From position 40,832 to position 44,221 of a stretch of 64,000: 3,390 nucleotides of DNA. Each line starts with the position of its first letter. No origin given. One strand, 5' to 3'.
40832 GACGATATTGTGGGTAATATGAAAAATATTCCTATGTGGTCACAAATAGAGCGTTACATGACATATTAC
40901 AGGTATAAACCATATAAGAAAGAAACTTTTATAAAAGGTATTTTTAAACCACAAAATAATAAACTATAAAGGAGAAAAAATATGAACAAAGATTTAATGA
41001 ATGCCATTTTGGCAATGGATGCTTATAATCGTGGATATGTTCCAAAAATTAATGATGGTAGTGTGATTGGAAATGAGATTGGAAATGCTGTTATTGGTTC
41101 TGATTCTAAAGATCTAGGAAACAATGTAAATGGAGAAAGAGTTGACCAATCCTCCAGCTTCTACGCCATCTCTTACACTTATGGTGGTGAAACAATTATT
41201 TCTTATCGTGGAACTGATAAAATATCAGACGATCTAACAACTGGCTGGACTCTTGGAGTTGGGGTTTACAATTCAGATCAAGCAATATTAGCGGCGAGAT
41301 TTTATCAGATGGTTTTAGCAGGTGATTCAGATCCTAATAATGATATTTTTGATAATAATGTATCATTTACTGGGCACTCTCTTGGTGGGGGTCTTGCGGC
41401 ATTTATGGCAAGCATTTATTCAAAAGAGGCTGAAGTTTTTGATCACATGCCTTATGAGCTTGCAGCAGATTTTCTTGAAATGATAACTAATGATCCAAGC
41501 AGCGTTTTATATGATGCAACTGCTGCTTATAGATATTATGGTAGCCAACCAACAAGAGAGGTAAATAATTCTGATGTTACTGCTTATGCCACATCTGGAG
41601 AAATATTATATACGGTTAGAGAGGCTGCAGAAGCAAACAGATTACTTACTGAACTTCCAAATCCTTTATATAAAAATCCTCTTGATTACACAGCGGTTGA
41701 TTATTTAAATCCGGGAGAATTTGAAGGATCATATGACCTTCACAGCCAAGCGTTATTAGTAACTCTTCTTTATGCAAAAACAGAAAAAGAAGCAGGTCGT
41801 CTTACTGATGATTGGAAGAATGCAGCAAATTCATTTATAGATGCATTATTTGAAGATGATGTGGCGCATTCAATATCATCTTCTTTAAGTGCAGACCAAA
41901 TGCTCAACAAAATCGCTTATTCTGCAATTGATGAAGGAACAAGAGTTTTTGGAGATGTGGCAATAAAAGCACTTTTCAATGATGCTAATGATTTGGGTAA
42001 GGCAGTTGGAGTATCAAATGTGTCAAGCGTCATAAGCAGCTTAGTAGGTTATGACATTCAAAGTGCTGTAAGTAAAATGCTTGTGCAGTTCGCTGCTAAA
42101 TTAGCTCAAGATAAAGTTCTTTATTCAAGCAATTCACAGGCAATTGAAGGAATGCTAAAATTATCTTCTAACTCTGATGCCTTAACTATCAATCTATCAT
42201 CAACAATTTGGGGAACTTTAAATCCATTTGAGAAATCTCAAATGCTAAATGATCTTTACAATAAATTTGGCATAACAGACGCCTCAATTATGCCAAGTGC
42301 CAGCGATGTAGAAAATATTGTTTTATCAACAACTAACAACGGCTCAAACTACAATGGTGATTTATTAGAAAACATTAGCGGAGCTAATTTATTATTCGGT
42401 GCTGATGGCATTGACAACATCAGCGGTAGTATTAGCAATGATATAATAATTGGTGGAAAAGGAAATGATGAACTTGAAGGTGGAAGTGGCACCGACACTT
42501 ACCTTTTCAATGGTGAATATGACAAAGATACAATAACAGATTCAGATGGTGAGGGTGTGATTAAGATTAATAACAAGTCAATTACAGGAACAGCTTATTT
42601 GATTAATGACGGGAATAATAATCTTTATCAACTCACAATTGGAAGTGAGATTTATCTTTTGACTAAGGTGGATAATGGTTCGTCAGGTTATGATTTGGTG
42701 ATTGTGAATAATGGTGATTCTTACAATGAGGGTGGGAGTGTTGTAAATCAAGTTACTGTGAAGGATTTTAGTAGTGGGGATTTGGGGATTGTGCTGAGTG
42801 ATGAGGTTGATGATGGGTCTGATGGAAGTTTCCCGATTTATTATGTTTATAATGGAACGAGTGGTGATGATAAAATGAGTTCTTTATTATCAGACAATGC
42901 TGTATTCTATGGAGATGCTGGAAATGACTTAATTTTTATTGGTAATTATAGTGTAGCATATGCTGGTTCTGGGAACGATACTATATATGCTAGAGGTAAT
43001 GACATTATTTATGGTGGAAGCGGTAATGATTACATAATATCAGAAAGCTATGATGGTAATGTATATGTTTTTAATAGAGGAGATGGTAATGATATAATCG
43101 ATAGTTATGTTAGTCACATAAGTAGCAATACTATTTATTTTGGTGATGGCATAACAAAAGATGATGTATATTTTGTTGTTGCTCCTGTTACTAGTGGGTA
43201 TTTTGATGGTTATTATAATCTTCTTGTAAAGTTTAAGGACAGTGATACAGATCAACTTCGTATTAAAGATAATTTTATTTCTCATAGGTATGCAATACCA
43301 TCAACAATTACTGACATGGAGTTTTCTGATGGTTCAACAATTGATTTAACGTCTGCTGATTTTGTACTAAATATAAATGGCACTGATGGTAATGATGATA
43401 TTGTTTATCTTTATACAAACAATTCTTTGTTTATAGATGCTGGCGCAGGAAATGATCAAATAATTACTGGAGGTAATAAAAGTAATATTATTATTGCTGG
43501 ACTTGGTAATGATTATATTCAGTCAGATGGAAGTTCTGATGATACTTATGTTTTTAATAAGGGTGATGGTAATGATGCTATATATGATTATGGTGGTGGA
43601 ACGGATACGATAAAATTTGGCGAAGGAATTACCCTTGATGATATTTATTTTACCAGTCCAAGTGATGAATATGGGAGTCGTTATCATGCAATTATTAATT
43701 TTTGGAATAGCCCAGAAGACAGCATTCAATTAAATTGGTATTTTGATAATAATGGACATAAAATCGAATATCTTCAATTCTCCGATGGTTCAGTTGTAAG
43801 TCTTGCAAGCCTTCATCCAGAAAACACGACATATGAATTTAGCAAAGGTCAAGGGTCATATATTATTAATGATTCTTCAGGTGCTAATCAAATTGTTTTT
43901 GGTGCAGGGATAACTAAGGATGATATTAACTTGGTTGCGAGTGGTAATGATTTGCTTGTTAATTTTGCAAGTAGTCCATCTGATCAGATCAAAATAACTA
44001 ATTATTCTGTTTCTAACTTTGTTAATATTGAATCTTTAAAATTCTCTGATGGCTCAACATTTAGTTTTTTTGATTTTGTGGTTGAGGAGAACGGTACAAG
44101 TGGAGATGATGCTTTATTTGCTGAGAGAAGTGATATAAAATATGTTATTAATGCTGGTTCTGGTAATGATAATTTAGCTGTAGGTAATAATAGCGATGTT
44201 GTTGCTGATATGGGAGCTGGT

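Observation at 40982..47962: RTX-lipase built from five iterations of a 'T1SS C-terminal target'-like module, with no T1SS genes nearby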

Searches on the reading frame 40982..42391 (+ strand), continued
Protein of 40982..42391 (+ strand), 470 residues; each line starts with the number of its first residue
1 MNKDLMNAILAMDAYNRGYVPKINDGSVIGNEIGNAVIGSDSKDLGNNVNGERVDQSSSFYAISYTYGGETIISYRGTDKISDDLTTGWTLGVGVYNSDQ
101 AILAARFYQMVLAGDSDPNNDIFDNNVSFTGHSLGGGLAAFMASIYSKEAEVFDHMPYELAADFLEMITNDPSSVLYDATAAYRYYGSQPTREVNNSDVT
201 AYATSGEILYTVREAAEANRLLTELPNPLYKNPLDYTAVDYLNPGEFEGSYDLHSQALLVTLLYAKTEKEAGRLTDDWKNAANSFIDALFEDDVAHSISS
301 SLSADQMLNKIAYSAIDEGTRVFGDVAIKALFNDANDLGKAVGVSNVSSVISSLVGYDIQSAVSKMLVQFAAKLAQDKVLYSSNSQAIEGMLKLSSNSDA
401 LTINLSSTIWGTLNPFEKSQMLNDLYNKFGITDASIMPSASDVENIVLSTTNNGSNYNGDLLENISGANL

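Call 64: search_protein_families(library=pfam, proteins=[L002:2859-4247:+, L002:4278-6407:+, L002:6409-7968:+, L009:2226-3881:+, L009:3671-6055:+, L009:6052-7446:+, L010:4597-6777:+, L010:6774-8246:+, L016:13777-15525:+, L016:15522-16847:+], max_evalue=0.00001)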
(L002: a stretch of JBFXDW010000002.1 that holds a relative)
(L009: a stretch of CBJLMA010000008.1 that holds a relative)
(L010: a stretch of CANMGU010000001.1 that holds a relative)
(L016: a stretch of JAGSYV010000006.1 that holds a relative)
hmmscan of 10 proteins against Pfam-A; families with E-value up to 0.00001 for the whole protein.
L002:2859-4247:+ (462 aa): 1 family
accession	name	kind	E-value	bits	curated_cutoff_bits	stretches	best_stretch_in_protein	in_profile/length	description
PF02321.23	OEP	-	6.7e-60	202.5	22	2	244-427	3-187/187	Outer membrane efflux protein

L002:4278-6407:+ (709 aa): 4 families
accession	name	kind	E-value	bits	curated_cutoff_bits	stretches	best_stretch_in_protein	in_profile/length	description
PF00664.28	ABC_membrane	-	3e-56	191.5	28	1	158-425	4-274/274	ABC transporter transmembrane region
PF00005.33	ABC_tran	-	8.3e-36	124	25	1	488-637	1-137/137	ABC transporter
PF03412.21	Peptidase_C39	-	1e-13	51.7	22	1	11-129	10-131/133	Peptidase C39 family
PF02463.25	SMC_N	-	7e-06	26.1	40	0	608-681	136-213/220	RecF/RecN/SMC N terminal domain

L002:6409-7968:+ (519 aa): 4 families
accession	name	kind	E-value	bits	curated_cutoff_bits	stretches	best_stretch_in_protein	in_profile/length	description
PF13437.12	HlyD_3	-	2e-19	70.7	22.2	1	348-436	1-85/106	HlyD family secretion protein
PF16576.10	HlyD_D23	-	1.4e-11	44.5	30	1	277-428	38-185/214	Barrel-sandwich domain of CusB or HlyD membrane-fusion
PF13533.13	Biotin_lipoyl_2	-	6.9e-08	32.6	29.8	1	130-153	9-32/32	Biotin-lipoyl like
PF00364.28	Biotin_lipoyl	-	8e-06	26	22.1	0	123-152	44-73/73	Biotin-requiring enzyme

L009:2226-3881:+ (551 aa): 1 family
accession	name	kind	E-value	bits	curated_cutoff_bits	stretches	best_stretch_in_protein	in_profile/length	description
PF02321.23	OEP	-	1.4e-51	175.4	22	2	267-452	2-187/187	Outer membrane efflux protein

L009:3671-6055:+ (794 aa): 3 families
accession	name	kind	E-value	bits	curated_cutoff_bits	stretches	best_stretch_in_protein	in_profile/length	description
PF00664.28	ABC_membrane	-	9.4e-53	180.1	28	1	237-504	4-274/274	ABC transporter transmembrane region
PF00005.33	ABC_tran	-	3.1e-33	115.7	25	1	566-715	1-137/137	ABC transporter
PF03412.21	Peptidase_C39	-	3.8e-10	40.2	22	1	83-209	10-132/133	Peptidase C39 family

L009:6052-7446:+ (464 aa): 2 families
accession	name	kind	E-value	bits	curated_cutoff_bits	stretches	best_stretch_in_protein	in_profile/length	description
PF13437.12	HlyD_3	-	5.6e-21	75.7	22.2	1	316-416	2-95/106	HlyD family secretion protein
PF16576.10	HlyD_D23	-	4e-13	49.6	30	1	255-388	63-182/214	Barrel-sandwich domain of CusB or HlyD membrane-fusion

L010:4597-6777:+ (726 aa): 3 families
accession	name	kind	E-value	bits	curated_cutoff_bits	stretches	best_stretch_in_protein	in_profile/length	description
PF00664.28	ABC_membrane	-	1.1e-53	183.2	28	1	173-433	5-268/274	ABC transporter transmembrane region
PF00005.33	ABC_tran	-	2.5e-34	119.3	25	1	502-651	1-137/137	ABC transporter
PF03412.21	Peptidase_C39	-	2e-10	41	22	1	14-144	5-132/133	Peptidase C39 family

L010:6774-8246:+ (490 aa): 3 families
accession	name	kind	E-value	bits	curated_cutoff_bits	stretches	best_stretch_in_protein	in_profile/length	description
PF13437.12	HlyD_3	-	3.6e-20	73.1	22.2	1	342-444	2-97/106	HlyD family secretion protein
PF16576.10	HlyD_D23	-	3.6e-11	43.2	30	1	328-409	97-176/214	Barrel-sandwich domain of CusB or HlyD membrane-fusion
PF13533.13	Biotin_lipoyl_2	-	1.3e-07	31.7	29.8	1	123-146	9-32/32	Biotin-lipoyl like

L016:13777-15525:+ (582 aa): 2 families
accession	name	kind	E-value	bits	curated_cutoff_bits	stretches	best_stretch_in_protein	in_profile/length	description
PF00005.33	ABC_tran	-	1.4e-27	97.4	25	1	362-509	2-136/137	ABC transporter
PF00664.28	ABC_membrane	-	2.4e-18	67.2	28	1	34-291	4-264/274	ABC transporter transmembrane region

L016:15522-16847:+ (441 aa): 3 families
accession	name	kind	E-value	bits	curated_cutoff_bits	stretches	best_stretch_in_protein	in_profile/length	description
PF13437.12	HlyD_3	-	1.8e-16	61.2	22.2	1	294-408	2-106/106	HlyD family secretion protein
PF16576.10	HlyD_D23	-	2.2e-12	47.1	30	1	277-394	94-202/214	Barrel-sandwich domain of CusB or HlyD membrane-fusion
PF13533.13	Biotin_lipoyl_2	-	3e-08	33.7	29.8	0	67-91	8-32/32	Biotin-lipoyl like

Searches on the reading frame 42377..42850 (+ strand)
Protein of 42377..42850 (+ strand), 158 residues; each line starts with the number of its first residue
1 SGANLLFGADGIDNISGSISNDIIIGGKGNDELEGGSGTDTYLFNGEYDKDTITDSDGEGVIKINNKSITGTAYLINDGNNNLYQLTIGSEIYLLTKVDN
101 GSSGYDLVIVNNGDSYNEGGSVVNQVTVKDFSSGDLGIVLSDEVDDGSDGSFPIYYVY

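Call 73: search_protein_families(library=pfam, proteins=[window:42377-42850:+], max_evalue=1)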
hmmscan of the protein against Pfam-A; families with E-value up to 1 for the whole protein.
window:42377-42850:+ (158 aa): 1 family
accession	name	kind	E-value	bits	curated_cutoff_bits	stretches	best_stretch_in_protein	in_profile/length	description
PF00353.25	HemolysinCabind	-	2.9e-07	30.7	23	1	7-41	1-35/36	RTX calcium-binding nonapeptide repeat (4 copies)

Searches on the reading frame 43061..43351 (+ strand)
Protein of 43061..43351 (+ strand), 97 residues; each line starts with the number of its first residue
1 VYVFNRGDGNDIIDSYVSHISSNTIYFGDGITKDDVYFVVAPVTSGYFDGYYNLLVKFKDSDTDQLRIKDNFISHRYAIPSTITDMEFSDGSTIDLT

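Call 73: search_protein_families(library=pfam, proteins=[window:43061-43351:+], max_evalue=1)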
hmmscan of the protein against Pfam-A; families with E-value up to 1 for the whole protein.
window:43061-43351:+ (97 aa): 1 family
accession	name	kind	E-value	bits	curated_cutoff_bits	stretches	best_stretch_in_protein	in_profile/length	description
PF06594.17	HCBP_related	-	9.8e-07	29.1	21.4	1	53-96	1-40/42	Haemolysin-type calcium binding protein related domain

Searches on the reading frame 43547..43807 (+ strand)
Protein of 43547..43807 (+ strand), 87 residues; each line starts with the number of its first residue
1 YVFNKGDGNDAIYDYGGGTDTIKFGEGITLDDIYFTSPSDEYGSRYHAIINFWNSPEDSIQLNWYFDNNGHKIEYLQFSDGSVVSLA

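Call 73: search_protein_families(library=pfam, proteins=[window:43547-43807:+], max_evalue=1)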
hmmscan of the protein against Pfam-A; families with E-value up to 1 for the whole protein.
window:43547-43807:+ (87 aa): 1 family
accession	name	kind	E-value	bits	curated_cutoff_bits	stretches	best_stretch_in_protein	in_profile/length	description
PF06594.17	HCBP_related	-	1.1e-05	25.7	21.4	1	57-86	10-40/42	Haemolysin-type calcium binding protein related domain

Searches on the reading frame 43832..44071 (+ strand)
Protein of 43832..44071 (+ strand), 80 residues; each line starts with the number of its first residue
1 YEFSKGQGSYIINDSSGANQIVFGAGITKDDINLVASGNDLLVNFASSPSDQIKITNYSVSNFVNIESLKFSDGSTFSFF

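Call 73: search_protein_families(library=pfam, proteins=[window:43832-44071:+], max_evalue=1)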
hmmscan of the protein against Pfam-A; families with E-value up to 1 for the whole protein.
window:43832-44071:+ (80 aa): 1 family
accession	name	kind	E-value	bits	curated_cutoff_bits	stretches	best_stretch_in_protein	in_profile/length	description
PF06594.17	HCBP_related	-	2.9e-05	24.4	21.4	1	40-77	1-38/42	Haemolysin-type calcium binding protein related domain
